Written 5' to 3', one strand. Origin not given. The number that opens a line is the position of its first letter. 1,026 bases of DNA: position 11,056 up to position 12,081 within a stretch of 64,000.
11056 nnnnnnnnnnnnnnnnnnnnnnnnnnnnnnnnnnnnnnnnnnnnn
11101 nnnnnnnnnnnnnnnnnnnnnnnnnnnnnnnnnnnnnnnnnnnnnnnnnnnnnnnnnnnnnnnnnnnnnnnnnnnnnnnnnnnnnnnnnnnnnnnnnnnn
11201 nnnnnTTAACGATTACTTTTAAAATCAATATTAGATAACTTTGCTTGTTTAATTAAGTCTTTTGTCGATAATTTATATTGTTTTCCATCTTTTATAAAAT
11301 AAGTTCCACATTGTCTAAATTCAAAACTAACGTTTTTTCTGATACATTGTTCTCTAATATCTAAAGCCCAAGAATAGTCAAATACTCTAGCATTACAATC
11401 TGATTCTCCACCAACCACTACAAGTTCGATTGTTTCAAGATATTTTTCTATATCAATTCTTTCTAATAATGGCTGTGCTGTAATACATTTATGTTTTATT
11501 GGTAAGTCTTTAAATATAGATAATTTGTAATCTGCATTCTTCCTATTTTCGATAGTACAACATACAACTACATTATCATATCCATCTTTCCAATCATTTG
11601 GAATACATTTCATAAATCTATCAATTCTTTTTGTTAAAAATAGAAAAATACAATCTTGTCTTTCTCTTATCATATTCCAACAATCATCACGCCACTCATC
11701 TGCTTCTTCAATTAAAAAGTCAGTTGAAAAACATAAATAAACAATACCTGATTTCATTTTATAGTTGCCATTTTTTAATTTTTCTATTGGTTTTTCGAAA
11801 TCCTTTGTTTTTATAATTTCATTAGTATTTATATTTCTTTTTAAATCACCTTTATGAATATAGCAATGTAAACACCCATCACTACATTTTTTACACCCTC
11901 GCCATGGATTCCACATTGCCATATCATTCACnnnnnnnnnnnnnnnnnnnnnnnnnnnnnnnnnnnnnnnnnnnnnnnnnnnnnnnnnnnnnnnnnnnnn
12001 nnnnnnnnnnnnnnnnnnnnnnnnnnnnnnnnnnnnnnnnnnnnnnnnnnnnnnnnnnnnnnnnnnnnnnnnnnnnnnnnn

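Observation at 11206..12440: Two-gene operon: DUF5131 (Gp37/Gp68, CxxxCxxC radical-SAM-like) plus an ASCH-like protein, with tandem 15-bp direct repeats in its control region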

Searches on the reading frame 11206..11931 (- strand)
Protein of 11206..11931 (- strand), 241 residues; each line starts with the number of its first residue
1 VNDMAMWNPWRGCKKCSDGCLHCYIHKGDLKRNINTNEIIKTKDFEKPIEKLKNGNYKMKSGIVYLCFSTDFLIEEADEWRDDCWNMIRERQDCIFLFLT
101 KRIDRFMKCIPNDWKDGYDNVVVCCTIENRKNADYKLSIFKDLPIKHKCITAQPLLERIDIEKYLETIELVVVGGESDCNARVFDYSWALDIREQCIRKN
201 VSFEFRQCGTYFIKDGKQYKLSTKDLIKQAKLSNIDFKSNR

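Call 3: search_protein_families(library=pfam, proteins=[window:11206-11931:-], max_evalue=1)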
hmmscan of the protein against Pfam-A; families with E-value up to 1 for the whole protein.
window:11206-11931:- (241 aa): 3 families
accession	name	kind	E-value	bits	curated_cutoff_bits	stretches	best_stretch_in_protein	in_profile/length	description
PF07505.17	DUF5131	-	1.6e-39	136.3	28.9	1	5-220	9-227/243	Protein of unknown function (DUF5131)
PF17338.8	GP88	-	0.063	13.5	24.4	1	32-131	65-164/230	Gene product 88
PF06988.16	NifT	-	0.084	13.1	22.6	1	15-56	7-45/64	NifT/FixU protein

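Call 4: search_protein_families(library=ncbifam, proteins=[window:11206-11931:-], max_evalue=1)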
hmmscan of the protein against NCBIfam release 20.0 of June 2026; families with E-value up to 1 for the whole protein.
window:11206-11931:- (241 aa): 1 family
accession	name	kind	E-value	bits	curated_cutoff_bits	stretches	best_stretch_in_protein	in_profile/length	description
TIGR04471.1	rSAM_mob_pairA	equivalog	1.2e-09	37.9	355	1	16-202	16-191/220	radical SAM mobile pair protein A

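Call 5: search_protein_families(library=padloc, proteins=[window:11206-11931:-], max_evalue=1)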
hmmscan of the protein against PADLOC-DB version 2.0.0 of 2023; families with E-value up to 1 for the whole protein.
window:11206-11931:- (241 aa): 2 families
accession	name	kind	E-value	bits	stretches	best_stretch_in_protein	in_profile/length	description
PDLC04569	PDC-M30B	-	3.1e-31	106.8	1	5-214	11-215/241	-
PDLC04639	PDC-M41B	-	2.7e-29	100.3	1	6-212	12-216/241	-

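Call 6: search_protein_families(library=phrogs, proteins=[window:11206-11931:-], max_evalue=1)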
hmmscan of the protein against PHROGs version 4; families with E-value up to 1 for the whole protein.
window:11206-11931:- (241 aa): 1 family
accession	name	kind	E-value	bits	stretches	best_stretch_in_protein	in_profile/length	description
phrog_2045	-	unknown function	2.7e-42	146.2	1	5-227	12-250/299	-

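Call 14: search_solved_structures(query=window:11206-11931:-, max_evalue=10)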
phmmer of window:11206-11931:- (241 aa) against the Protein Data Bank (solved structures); distinct sequences matched with E-value up to 10: 3.
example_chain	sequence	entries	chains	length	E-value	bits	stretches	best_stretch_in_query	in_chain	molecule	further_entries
8yrs_A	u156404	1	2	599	0.36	13.5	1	41-70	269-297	ATP-dependent DNA helicase Q1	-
9g79_B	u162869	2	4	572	1.3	11.6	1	149-190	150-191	Acetyl-coenzyme A synthetase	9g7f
8r8n_A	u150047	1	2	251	3.7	10.2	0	70-130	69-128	HalluTIM2-2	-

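Call 41: search_dna_similar(query=window:11206-11922:-, collection=phages, mode=protein, max_rows=40, rows=spread)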
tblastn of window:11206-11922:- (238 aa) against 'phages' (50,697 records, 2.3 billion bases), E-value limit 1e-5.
Records with a match: 123; places in all: 123; records where one place covers at least 80% of the query: 122.
Best place of each record, by identity: <60% 123.
By first word of the organism name: Mycobacterium 38; Gordonia 36; Burkholderia 11; Xanthomonas 5; Bacteriophage 4; Natrialba 4; Synechococcus 4; Tetraselmis 3; Rhizobium 3; Erythrobacter 2; and 9 more.
By host as written in the record: Gordonia terrae 3612 33; Mycobacterium smegmatis mc2 155 10; - 9; Mycobacterium smegmatis mc#155 8; Burkholderia sp. 5; Mycobacteruim smegmatis mc2 155 4; Tetraselmis viridis Rouch (Chlorophyta) 3; Mycobacterium smegmatis mc2155 3; and 36 more.
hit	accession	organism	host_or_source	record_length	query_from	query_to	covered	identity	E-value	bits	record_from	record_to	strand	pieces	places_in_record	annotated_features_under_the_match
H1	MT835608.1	Bacteriophage sp.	human fecal samples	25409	4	233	97%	52.1%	3e-78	261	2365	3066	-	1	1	record has no annotation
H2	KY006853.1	Erythrobacter phage vB_EliS_R6L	Erythrobacter litoralis DSM 8509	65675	5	208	86%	30.0%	1e-21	99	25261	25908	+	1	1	hypothetical protein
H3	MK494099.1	Mycobacterium phage Typha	Mycobacterium smegmatis mc#155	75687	2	213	89%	27.7%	1e-13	76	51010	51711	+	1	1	76: hypothetical protein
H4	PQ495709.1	Mycobacterium phage Nadezda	Mycobacterium smegmatis mc(2)155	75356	2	213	89%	27.7%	2e-13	75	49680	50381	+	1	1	hypothetical protein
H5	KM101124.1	Mycobacterium phage Squirty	Mycobacteruim smegmatis mc2 155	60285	2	210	88%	27.7%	2e-17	87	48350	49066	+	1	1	73: hypothetical protein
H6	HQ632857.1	Tetraselmis viridis virus S20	Tetraselmis viridis Rouch (Chlorophyta)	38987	5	209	86%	27.4%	2e-23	103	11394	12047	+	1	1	Gp37Gp68 family protein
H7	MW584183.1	Mycobacterium phage prophiGD53-3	Mycobacterium abscessus GD53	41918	2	232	97%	24.3%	4e-15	80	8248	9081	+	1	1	21: RNA methyltransferase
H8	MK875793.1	Gordonia phage WelcomeAyanna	Gordonia terrae 3612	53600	2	206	86%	27.2%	5e-13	74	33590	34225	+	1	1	41: hypothetical protein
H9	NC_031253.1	Mycobacterium phage Bipper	Mycobacterium smegmatis mc2 155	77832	2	208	87%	26.9%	8e-12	70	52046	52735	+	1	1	79: hypothetical protein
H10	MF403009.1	Agrobacterium phage Atu_ph08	Agrobacterium tumefaciens C58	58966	5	212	87%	26.7%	2e-14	78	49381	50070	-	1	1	hypothetical protein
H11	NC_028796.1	Mycobacterium phage Phayonce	Mycobacterium smegmatis mc2 155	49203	2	221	92%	25.2%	1e-13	75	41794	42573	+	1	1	62: hypothetical protein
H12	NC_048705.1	Mycobacterium phage TChen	Mycobacterium smegmatis mc2 155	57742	2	208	87%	26.8%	4e-15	80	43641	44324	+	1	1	66: Gp37/Gp68 family protein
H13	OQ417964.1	Mycobacterium phage prophiT48-1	Mycobacterium abscessus T48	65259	2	208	87%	26.3%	3e-16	83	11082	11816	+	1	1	24: hypothetical protein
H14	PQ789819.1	Burkholderia phage vB_E192a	Burkholderia sp.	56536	5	213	88%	26.0%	2e-16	84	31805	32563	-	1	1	hypothetical protein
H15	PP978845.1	Mycobacterium phage Mao1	Mycobacterium smegmatis mc2155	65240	2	208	87%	26.2%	3e-12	71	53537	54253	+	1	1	74: hypothetical protein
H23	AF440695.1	Natrialba phage PhiCh1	-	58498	2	219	92%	24.5%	7e-8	58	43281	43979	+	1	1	unknown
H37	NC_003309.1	Burkholderia phage phiE125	Burkholderia thailandensis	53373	5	218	90%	22.6%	3e-12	71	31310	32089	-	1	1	Gp37/Gp68 family protein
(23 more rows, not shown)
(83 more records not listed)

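Call 43: get_annotated_region(hit=H1, flank=3000)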
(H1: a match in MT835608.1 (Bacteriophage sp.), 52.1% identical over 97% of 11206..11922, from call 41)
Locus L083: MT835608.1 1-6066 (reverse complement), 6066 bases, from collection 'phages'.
description: UNVERIFIED: Bacteriophage sp. clone scaffold_287 genomic sequence.
organism: Bacteriophage sp. (NCBI taxid 38018)
taxonomy: Viruses
host: -; source: human fecal samples; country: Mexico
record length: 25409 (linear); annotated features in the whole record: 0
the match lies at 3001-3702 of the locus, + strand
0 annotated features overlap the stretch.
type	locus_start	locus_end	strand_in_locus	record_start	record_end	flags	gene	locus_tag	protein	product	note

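Call 44: get_annotated_region(hit=H2, flank=2500)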
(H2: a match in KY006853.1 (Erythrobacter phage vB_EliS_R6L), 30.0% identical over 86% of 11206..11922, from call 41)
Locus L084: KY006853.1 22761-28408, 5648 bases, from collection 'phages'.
description: Erythrobacter phage vB_EliS_R6L, complete genome.
organism: Erythrobacter phage vB_EliS_R6L (NCBI taxid 1913119)
taxonomy: Viruses; Duplodnaviria; Heunggongvirae; Uroviricota; Caudoviricetes
host: Erythrobacter litoralis DSM 8509; source: Xiamen coastal sea water; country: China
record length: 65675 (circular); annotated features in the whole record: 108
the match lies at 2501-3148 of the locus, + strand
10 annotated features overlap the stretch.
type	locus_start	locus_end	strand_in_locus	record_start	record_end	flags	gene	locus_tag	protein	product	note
CDS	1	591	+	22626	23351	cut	-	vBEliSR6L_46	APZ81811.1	exonuclease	vB_EliS_R6L gp46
CDS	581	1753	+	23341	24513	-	-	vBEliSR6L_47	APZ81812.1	ERF family protein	vB_EliS_R6L gp47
CDS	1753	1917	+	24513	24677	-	-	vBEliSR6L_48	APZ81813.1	hypothetical protein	vB_EliS_R6L gp48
CDS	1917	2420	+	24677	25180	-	-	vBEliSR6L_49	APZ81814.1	single-stranded DNA-binding protein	vB_EliS_R6L gp49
CDS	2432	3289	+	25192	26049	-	-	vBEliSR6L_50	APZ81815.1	hypothetical protein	vB_EliS_R6L gp50; phage Gp37Gp68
CDS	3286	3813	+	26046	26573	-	-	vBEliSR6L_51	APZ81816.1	hypothetical protein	vB_EliS_R6L gp51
CDS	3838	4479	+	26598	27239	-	-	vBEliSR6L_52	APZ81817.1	hypothetical protein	vB_EliS_R6L gp52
CDS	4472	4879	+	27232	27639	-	-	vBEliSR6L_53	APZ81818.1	hypothetical protein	vB_EliS_R6L gp53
CDS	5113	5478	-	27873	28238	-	-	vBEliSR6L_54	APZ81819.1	hypothetical protein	vB_EliS_R6L gp54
CDS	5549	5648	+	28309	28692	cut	-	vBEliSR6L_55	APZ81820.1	cytosine-specific methyltransferase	vB_EliS_R6L gp55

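Call 45: get_annotated_region(hit=H6, flank=2500)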
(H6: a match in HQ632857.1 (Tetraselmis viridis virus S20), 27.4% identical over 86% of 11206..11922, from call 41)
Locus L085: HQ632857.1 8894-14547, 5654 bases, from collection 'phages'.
description: Tetraselmis viridis virus S20 genomic sequence.
organism: Tetraselmis viridis virus S20 (NCBI taxid 754070)
taxonomy: Viruses; Duplodnaviria; Heunggongvirae; Uroviricota; Caudoviricetes
host: Tetraselmis viridis Rouch (Chlorophyta); source: Crimea, Black Sea near Sevastopol, Sevastopol Bay; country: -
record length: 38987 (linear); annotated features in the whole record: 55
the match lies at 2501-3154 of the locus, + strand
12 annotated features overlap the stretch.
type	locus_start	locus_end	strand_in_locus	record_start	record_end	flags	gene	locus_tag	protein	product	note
CDS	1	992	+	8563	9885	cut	-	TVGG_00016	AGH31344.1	RecT family protein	-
CDS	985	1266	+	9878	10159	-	-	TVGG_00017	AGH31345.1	hypothetical protein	-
CDS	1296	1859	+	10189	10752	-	-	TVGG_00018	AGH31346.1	hypothetical protein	-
CDS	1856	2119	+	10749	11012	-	-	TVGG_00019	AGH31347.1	hypothetical protein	-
CDS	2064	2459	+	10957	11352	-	-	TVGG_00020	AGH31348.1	hypothetical protein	-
CDS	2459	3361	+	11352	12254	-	-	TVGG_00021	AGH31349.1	Gp37Gp68 family protein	-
CDS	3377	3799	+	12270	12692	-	-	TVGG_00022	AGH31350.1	hypothetical protein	-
CDS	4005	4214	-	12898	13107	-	-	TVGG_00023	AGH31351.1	hypothetical protein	-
CDS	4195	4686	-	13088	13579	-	-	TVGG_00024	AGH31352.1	hypothetical protein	-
CDS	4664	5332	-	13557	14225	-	-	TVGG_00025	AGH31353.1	hypothetical protein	-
CDS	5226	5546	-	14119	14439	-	-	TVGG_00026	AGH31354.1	hypothetical protein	-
CDS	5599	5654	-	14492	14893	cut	-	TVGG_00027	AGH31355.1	hypothetical protein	-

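Call 46: get_annotated_region(hit=H12, flank=2500)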
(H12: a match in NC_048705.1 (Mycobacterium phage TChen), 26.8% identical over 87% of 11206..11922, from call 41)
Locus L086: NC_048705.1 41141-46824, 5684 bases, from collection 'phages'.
description: Mycobacterium phage TChen, complete genome.
organism: Mycobacterium phage TChen (NCBI taxid 2163598)
taxonomy: Viruses; Duplodnaviria; Heunggongvirae; Uroviricota; Caudoviricetes; Gracegardnervirinae; Thetabobvirus; Mycobacterium virus TChen
host: Mycobacterium smegmatis mc2 155; source: soil; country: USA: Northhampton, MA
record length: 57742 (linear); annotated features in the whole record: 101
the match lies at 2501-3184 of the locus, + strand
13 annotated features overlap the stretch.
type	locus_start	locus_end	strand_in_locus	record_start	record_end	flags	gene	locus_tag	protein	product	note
CDS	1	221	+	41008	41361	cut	59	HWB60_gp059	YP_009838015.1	DNA binding protein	-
CDS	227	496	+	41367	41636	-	60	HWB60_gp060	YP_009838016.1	hypothetical protein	-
CDS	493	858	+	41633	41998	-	61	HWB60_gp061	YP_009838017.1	DNA binding protein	-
CDS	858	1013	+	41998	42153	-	62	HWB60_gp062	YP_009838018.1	hypothetical protein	-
CDS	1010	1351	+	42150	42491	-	63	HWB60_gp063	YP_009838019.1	WhiB family transcription factor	-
CDS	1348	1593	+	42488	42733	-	64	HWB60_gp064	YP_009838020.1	hypothetical protein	-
CDS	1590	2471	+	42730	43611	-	65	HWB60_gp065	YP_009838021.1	ATP-binding protein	-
CDS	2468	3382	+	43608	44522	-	66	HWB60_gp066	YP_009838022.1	Gp37/Gp68 family protein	-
CDS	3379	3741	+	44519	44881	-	67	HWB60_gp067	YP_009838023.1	HNH endonuclease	-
CDS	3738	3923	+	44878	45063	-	68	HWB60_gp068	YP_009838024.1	hypothetical protein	-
CDS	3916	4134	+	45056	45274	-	69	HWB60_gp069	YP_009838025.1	hypothetical protein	-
CDS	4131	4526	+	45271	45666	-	70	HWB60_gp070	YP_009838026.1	hypothetical protein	-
CDS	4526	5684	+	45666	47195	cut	71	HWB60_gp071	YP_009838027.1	DNA methyltransferase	-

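Call 47: get_annotated_region(hit=H37, flank=2500)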
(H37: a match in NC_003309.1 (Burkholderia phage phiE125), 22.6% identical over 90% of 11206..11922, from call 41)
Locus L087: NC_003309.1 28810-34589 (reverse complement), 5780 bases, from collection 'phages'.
description: Burkholderia phage phiE125, complete genome.
organism: Burkholderia phage phiE125 (NCBI taxid 2883940)
taxonomy: Viruses; Duplodnaviria; Heunggongvirae; Uroviricota; Caudoviricetes; Stanholtvirus; Stanholtvirus E125
host: Burkholderia thailandensis; source: -; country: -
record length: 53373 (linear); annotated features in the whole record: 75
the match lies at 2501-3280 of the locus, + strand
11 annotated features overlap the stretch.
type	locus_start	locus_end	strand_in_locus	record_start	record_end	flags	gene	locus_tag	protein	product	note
repeat_region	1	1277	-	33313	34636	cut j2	-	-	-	-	target site duplication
CDS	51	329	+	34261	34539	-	tnpA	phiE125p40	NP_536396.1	transposase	TnpA; similar to IS401 transposase subunit, L09108; IS868 Orf1, X55075; IS629 OrfA, AP002554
CDS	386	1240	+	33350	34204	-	tnpB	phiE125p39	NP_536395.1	transposase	TnpB; Orf B of a putative transposase encoded by IS3-family insertion sequences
misc_feature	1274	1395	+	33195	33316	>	-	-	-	-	interrupted by insertion sequence ISBt3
CDS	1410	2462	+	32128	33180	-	-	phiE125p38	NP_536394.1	hypothetical protein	gp38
CDS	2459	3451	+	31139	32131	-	-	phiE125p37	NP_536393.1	Gp37/Gp68 family protein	gp37; similar to Mycobacterium tuberculosis Rv2734, NP_217250; Nostoc punctiforme hypothetical protein, AAK68643; ...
CDS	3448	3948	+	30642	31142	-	-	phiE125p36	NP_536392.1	hypothetical protein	gp36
CDS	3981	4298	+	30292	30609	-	-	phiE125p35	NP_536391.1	hypothetical protein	gp35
CDS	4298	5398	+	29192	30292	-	-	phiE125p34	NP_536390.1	integrase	gp34; similar to Prophage XfP2 XF2530, AE004060; CP-933M Z1323, NP_286846; Xylella fastidiosa XF1642, AE003991; CP-933U ...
misc_feature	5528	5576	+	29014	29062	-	-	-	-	-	attP, bacteriophage phiE125 attachment site, putative 3' end of Burkholderia mallei tRNA for proline (UGG).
CDS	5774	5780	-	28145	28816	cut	-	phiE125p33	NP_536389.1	SOS response-associated peptidase family protein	gp33; similar to Plasmid pFKN Orf11, AF359557; Plasmid pNL1 Orf520, AF079317; Plasmid pMLb mlr9712, AP003017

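Call 48: get_annotated_region(hit=H23, flank=2500)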
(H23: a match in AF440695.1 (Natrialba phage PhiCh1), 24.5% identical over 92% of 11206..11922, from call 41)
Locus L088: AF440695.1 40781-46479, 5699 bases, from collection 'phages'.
description: Virus PhiCh1, complete genome.
organism: Natrialba phage PhiCh1 (NCBI taxid 114777)
taxonomy: Viruses; Duplodnaviria; Heunggongvirae; Uroviricota; Caudoviricetes; Vertoviridae; Myohalovirus; Myohalovirus phiCh1
host: -; source: -; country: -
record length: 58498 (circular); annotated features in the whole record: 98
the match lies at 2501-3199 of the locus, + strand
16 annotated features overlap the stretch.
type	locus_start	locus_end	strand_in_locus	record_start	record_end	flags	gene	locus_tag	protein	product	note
CDS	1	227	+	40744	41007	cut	-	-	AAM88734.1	unknown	ORF60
CDS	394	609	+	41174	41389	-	-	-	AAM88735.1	unknown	ORF61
CDS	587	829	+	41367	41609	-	-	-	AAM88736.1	unknown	ORF62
CDS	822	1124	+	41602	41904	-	-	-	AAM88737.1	unknown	ORF63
CDS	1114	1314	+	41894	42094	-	-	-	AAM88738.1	unknown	ORF64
CDS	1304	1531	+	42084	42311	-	-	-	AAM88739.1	unknown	ORF65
CDS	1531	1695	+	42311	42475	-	-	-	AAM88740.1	unknown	ORF66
CDS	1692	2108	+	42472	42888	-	-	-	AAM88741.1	unknown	ORF67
CDS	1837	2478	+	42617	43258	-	-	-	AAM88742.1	unknown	ORF68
CDS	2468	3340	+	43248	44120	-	-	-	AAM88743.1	unknown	-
CDS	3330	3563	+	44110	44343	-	-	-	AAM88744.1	unknown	ORF70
CDS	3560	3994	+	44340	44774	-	-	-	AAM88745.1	unknown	ORF71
CDS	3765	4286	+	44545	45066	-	-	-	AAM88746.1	unknown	ORF72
CDS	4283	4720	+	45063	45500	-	-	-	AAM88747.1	unknown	ORF73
CDS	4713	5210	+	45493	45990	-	-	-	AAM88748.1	unknown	ORF74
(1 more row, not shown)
